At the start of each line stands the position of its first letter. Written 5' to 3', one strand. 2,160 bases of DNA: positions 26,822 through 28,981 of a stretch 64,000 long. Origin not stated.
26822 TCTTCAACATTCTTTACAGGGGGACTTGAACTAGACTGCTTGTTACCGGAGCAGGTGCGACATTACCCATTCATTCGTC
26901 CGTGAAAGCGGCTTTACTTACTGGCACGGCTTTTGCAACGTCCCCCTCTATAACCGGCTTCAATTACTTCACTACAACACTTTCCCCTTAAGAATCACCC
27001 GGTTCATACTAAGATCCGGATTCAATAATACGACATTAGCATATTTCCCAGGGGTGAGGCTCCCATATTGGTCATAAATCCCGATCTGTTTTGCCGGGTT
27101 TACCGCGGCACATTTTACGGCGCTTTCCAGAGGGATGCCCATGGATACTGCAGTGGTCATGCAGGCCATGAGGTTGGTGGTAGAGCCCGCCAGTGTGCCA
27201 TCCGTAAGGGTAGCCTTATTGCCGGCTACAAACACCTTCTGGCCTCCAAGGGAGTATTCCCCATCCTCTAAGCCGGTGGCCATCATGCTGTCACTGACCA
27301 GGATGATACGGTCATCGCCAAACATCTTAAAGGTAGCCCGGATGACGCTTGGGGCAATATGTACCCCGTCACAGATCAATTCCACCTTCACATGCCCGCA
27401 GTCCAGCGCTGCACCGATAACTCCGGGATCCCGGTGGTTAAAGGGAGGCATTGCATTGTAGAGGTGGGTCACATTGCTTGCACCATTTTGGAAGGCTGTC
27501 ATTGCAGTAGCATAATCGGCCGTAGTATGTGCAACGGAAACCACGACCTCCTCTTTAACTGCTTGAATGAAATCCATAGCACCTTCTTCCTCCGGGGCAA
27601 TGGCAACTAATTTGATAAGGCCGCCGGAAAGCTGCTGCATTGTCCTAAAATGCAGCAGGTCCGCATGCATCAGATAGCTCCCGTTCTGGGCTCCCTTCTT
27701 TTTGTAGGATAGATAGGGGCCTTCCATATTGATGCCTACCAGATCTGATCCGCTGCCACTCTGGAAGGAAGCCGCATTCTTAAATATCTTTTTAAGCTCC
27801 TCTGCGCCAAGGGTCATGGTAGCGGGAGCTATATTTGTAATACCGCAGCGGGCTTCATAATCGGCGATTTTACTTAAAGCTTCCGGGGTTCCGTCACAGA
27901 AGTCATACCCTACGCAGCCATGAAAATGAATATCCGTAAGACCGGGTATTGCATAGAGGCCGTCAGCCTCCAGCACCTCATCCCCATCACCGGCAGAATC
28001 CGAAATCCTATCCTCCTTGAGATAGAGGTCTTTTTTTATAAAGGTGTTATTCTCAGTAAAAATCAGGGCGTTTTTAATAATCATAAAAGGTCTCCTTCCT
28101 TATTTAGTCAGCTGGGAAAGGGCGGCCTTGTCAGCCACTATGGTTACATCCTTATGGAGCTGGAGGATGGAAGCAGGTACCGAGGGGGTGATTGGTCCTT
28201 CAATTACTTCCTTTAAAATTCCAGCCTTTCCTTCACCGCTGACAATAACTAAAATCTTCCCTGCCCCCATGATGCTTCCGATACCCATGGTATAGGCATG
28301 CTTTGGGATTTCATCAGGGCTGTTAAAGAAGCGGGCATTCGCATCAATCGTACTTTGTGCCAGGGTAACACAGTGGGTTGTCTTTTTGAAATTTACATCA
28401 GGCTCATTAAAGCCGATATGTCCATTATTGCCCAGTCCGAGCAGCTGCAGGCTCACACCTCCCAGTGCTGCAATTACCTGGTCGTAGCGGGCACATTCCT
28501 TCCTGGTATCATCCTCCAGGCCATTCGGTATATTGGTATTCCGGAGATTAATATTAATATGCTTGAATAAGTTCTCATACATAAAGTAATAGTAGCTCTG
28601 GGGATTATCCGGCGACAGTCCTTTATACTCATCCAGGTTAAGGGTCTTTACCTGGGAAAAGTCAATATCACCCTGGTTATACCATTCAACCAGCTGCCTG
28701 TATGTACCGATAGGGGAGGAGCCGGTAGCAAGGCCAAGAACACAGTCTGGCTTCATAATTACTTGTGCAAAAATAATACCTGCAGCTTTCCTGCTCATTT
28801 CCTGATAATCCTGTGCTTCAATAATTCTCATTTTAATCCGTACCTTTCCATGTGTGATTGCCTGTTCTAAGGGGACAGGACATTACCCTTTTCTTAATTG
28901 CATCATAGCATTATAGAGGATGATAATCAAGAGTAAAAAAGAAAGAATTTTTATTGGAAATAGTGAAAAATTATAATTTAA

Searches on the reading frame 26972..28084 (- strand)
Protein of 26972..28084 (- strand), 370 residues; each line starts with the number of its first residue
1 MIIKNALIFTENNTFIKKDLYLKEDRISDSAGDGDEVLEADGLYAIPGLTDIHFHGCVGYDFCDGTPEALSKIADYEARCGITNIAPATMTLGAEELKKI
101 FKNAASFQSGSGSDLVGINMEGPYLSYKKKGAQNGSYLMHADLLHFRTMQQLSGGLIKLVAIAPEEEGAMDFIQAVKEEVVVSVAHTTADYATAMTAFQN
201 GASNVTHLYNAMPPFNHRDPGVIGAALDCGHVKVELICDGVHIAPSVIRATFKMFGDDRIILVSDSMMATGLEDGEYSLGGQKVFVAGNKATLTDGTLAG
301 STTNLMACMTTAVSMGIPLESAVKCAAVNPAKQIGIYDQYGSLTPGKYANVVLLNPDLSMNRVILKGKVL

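Call 12: search_protein_families(library=pfam, proteins=[window:26972-28084:-], max_evalue=0.00001)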
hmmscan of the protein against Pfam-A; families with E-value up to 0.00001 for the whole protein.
window:26972-28084:- (370 aa): 2 families
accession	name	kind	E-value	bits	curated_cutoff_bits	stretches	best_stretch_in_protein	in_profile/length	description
PF01979.26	Amidohydro_1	-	1.7e-20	74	25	1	45-369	2-344/345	Amidohydrolase family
PF07969.17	Amidohydro_3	-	5.9e-08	33.1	29.7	0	316-358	406-448/472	Amidohydrolase family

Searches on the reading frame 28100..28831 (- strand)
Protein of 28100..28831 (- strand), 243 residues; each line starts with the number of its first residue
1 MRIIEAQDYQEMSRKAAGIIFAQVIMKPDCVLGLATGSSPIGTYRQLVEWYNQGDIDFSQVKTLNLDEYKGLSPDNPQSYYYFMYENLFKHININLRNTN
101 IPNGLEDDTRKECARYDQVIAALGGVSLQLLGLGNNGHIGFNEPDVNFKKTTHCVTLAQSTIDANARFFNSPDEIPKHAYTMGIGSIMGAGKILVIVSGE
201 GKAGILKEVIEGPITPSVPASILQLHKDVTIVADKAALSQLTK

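Call 12: search_protein_families(library=pfam, proteins=[window:28100-28831:-], max_evalue=0.00001)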
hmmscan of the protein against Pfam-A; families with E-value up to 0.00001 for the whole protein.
window:28100-28831:- (243 aa): 1 family
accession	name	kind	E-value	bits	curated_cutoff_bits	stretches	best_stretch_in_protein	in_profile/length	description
PF01182.26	Glucosamine_iso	-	1.1e-17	65.1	27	1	26-228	24-221/225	Glucosamine-6-phosphate isomerases/6-phosphogluconolactonase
